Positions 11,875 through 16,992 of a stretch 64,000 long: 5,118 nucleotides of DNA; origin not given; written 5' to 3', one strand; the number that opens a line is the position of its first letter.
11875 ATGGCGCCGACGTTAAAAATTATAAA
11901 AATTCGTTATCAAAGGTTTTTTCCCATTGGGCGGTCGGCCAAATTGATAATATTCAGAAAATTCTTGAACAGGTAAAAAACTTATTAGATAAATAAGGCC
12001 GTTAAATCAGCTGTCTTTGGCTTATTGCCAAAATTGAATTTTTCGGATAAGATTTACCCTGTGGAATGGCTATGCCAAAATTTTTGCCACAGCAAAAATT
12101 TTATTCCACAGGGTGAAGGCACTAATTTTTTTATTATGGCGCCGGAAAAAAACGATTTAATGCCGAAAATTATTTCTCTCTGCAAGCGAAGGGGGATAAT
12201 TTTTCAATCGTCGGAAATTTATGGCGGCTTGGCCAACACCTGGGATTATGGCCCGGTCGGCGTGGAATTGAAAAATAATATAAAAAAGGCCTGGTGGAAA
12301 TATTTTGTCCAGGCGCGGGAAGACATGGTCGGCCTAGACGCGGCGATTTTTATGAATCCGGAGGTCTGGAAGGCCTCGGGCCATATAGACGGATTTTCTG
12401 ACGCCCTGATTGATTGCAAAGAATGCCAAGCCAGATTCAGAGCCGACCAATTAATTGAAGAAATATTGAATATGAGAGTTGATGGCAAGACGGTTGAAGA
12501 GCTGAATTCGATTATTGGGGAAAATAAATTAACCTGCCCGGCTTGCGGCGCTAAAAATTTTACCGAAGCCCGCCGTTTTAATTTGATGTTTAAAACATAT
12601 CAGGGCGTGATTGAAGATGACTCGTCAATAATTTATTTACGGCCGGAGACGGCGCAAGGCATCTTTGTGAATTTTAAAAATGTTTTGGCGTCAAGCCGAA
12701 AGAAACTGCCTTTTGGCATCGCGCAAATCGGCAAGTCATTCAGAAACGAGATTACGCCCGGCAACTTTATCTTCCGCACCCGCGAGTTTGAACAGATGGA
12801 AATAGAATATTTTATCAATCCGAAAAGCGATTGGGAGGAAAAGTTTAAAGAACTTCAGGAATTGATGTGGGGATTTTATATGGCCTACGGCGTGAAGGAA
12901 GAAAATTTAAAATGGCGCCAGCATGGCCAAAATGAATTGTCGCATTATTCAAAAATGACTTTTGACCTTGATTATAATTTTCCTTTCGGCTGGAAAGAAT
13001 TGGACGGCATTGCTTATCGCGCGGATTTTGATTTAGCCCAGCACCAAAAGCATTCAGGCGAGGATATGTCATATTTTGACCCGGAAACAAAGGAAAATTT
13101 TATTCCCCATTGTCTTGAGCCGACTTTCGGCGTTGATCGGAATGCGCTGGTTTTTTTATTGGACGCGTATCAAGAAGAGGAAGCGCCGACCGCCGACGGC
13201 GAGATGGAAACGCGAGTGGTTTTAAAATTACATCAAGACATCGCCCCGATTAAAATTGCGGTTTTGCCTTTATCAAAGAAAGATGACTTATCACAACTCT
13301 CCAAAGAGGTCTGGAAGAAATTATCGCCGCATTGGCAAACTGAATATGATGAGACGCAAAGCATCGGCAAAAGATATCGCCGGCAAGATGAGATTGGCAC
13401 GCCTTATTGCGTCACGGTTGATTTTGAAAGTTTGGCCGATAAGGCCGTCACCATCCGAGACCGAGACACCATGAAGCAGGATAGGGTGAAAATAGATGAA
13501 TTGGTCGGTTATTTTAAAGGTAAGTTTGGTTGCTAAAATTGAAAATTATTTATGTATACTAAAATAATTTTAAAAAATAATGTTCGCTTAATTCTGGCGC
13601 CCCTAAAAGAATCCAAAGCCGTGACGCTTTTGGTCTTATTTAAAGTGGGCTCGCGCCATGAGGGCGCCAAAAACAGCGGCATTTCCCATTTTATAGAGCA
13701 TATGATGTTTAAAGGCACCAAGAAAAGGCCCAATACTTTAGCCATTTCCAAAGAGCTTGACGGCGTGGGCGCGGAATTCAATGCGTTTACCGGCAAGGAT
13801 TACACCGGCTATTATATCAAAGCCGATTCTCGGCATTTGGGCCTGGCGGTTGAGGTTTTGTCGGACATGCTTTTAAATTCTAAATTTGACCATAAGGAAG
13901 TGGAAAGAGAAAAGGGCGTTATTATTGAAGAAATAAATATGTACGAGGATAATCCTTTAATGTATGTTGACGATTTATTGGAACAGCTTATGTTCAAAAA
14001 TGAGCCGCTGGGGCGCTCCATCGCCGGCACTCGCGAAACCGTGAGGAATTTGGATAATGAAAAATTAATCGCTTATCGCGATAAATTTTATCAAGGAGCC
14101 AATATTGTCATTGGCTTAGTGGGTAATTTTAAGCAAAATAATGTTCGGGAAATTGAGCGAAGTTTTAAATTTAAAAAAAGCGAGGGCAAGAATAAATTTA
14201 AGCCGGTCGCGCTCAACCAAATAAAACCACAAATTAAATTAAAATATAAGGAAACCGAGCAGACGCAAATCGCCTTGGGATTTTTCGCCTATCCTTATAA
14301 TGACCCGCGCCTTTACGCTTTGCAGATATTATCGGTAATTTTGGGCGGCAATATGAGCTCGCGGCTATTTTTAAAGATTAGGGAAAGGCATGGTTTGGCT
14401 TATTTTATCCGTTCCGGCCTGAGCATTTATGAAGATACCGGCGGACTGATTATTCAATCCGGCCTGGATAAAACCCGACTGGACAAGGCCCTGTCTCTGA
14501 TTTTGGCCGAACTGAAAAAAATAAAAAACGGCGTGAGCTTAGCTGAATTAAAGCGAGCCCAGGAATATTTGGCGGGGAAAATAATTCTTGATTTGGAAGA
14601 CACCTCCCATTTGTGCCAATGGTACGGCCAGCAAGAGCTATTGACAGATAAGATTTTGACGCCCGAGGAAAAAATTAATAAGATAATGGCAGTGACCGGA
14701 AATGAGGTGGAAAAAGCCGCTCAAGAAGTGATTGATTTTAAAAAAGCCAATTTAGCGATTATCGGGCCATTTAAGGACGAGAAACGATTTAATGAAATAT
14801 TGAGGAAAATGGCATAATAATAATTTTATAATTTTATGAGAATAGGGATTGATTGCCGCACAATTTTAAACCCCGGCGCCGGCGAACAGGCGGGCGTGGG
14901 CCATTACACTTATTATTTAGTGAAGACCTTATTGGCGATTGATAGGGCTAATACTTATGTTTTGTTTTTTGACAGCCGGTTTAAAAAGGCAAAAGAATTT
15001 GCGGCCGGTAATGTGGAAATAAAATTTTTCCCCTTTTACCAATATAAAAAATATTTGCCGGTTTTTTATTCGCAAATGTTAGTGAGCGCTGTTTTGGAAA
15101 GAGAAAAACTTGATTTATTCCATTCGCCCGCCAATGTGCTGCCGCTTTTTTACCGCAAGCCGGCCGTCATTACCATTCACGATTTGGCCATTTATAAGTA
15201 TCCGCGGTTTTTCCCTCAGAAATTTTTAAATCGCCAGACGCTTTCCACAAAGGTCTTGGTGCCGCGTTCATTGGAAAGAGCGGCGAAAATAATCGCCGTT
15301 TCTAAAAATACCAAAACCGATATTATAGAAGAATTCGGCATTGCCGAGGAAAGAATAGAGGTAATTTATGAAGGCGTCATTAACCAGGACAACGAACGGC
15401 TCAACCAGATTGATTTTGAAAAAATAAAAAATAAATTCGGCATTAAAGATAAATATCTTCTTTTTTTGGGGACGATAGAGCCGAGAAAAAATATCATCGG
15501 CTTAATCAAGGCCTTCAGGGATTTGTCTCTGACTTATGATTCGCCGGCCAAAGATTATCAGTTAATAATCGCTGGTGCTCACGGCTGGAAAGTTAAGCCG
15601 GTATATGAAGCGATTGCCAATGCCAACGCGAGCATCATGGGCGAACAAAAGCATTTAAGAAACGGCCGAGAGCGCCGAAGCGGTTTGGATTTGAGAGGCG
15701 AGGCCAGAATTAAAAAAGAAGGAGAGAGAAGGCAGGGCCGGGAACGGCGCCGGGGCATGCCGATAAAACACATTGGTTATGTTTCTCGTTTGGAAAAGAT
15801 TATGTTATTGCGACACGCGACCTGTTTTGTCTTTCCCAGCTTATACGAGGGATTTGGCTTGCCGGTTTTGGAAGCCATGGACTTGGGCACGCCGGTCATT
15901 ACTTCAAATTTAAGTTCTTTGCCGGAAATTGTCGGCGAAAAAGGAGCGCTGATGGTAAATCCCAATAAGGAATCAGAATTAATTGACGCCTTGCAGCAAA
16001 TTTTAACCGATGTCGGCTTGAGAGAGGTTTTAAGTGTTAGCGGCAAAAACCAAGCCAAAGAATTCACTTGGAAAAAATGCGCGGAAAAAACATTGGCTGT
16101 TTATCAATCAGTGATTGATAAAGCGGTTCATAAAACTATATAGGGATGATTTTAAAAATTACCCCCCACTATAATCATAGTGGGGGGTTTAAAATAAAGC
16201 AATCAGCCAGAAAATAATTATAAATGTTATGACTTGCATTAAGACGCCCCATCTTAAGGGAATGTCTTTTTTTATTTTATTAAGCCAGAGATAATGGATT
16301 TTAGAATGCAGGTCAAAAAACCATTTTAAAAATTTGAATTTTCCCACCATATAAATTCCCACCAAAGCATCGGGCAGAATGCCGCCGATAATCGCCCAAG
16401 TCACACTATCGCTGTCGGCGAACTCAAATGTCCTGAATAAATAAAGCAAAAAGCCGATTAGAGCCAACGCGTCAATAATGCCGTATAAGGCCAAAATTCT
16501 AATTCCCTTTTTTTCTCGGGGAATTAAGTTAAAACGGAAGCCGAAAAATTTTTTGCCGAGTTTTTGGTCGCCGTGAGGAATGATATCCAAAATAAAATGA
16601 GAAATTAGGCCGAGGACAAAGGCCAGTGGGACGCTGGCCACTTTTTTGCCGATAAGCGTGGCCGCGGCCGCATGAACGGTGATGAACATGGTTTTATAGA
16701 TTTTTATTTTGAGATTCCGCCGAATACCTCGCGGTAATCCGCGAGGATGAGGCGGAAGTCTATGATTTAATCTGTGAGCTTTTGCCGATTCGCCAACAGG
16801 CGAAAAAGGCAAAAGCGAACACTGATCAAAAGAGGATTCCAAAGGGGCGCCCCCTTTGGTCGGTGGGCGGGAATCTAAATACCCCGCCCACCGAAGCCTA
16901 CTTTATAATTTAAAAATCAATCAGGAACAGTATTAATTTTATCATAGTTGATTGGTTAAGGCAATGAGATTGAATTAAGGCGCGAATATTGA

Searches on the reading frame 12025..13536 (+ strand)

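Call 11: search_protein_families(library=pfam, proteins=[window:12025-13536:+], max_evalue=0.001)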
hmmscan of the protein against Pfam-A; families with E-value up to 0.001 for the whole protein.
window:12025-13536:+ (503 aa): 2 families
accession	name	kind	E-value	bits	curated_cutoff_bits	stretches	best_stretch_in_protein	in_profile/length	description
PF03129.25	HGTP_anticodon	-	2.3e-21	76.2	21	1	410-498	1-92/94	Anticodon binding domain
PF00587.30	tRNA-synt_2b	-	1.9e-11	44.8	29.3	1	200-320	8-110/179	tRNA synthetase class II core domain (G, H, P, S and T)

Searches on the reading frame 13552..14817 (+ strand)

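Call 11: search_protein_families(library=pfam, proteins=[window:13552-14817:+], max_evalue=0.001)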
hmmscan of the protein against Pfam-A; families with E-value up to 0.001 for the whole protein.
window:13552-14817:+ (421 aa): 2 families
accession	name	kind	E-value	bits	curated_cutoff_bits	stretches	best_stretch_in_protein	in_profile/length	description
PF00675.25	Peptidase_M16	-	1e-39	136.2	22.3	1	20-160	9-148/149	Insulinase (Peptidase family M16)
PF05193.26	Peptidase_M16_C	-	3.5e-37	128.5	23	1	167-339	2-180/181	Peptidase M16 inactive domain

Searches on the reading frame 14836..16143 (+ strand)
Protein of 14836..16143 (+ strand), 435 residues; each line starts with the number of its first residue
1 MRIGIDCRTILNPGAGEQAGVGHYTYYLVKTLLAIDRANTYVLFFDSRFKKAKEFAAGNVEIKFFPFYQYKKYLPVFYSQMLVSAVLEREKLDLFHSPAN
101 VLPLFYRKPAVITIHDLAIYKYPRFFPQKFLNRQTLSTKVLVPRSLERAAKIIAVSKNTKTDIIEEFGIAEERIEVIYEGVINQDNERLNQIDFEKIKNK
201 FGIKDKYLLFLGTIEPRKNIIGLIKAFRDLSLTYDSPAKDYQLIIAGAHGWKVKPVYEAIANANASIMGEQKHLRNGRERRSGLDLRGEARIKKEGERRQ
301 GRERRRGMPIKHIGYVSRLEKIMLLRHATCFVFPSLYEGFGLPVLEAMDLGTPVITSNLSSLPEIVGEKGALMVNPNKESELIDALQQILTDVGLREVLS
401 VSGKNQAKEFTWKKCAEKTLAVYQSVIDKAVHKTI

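Call 11: search_protein_families(library=pfam, proteins=[window:14836-16143:+], max_evalue=0.001)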
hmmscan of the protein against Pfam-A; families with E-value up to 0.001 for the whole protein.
window:14836-16143:+ (435 aa): 4 families
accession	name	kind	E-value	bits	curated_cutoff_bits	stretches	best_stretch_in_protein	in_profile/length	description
PF00534.26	Glycos_transf_1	-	9.5e-29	100.6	26.4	2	310-404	75-170/172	Glycosyl transferases group 1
PF13692.12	Glyco_trans_1_4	-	2.2e-23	83.5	27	1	305-392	53-142/142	Glycosyl transferases group 1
PF13439.12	Glyco_transf_4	-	2.3e-17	64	28.5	1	20-181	3-166/170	Glycosyltransferase Family 4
PF20706.3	GT4-conflict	-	4.9e-10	39.4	26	1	276-419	227-354/385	Family 4 Glycosyltransferase in conflict systems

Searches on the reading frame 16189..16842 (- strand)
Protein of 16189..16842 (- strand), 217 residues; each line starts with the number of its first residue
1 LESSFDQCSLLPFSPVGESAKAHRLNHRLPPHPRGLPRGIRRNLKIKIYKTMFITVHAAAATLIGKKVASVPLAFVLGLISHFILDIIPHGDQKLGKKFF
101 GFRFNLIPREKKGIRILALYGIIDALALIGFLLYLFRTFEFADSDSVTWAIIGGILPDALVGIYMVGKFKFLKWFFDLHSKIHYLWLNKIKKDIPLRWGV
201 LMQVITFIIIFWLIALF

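Call 11: search_protein_families(library=pfam, proteins=[window:16189-16842:-], max_evalue=0.001)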
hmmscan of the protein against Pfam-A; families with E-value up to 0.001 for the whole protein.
window:16189-16842:- (217 aa): 1 family
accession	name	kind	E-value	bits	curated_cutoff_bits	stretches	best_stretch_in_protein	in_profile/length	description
PF00882.24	Zn_dep_PLPC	-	0.0004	20.8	26.8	0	69-94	76-99/167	Zinc dependent phospholipase C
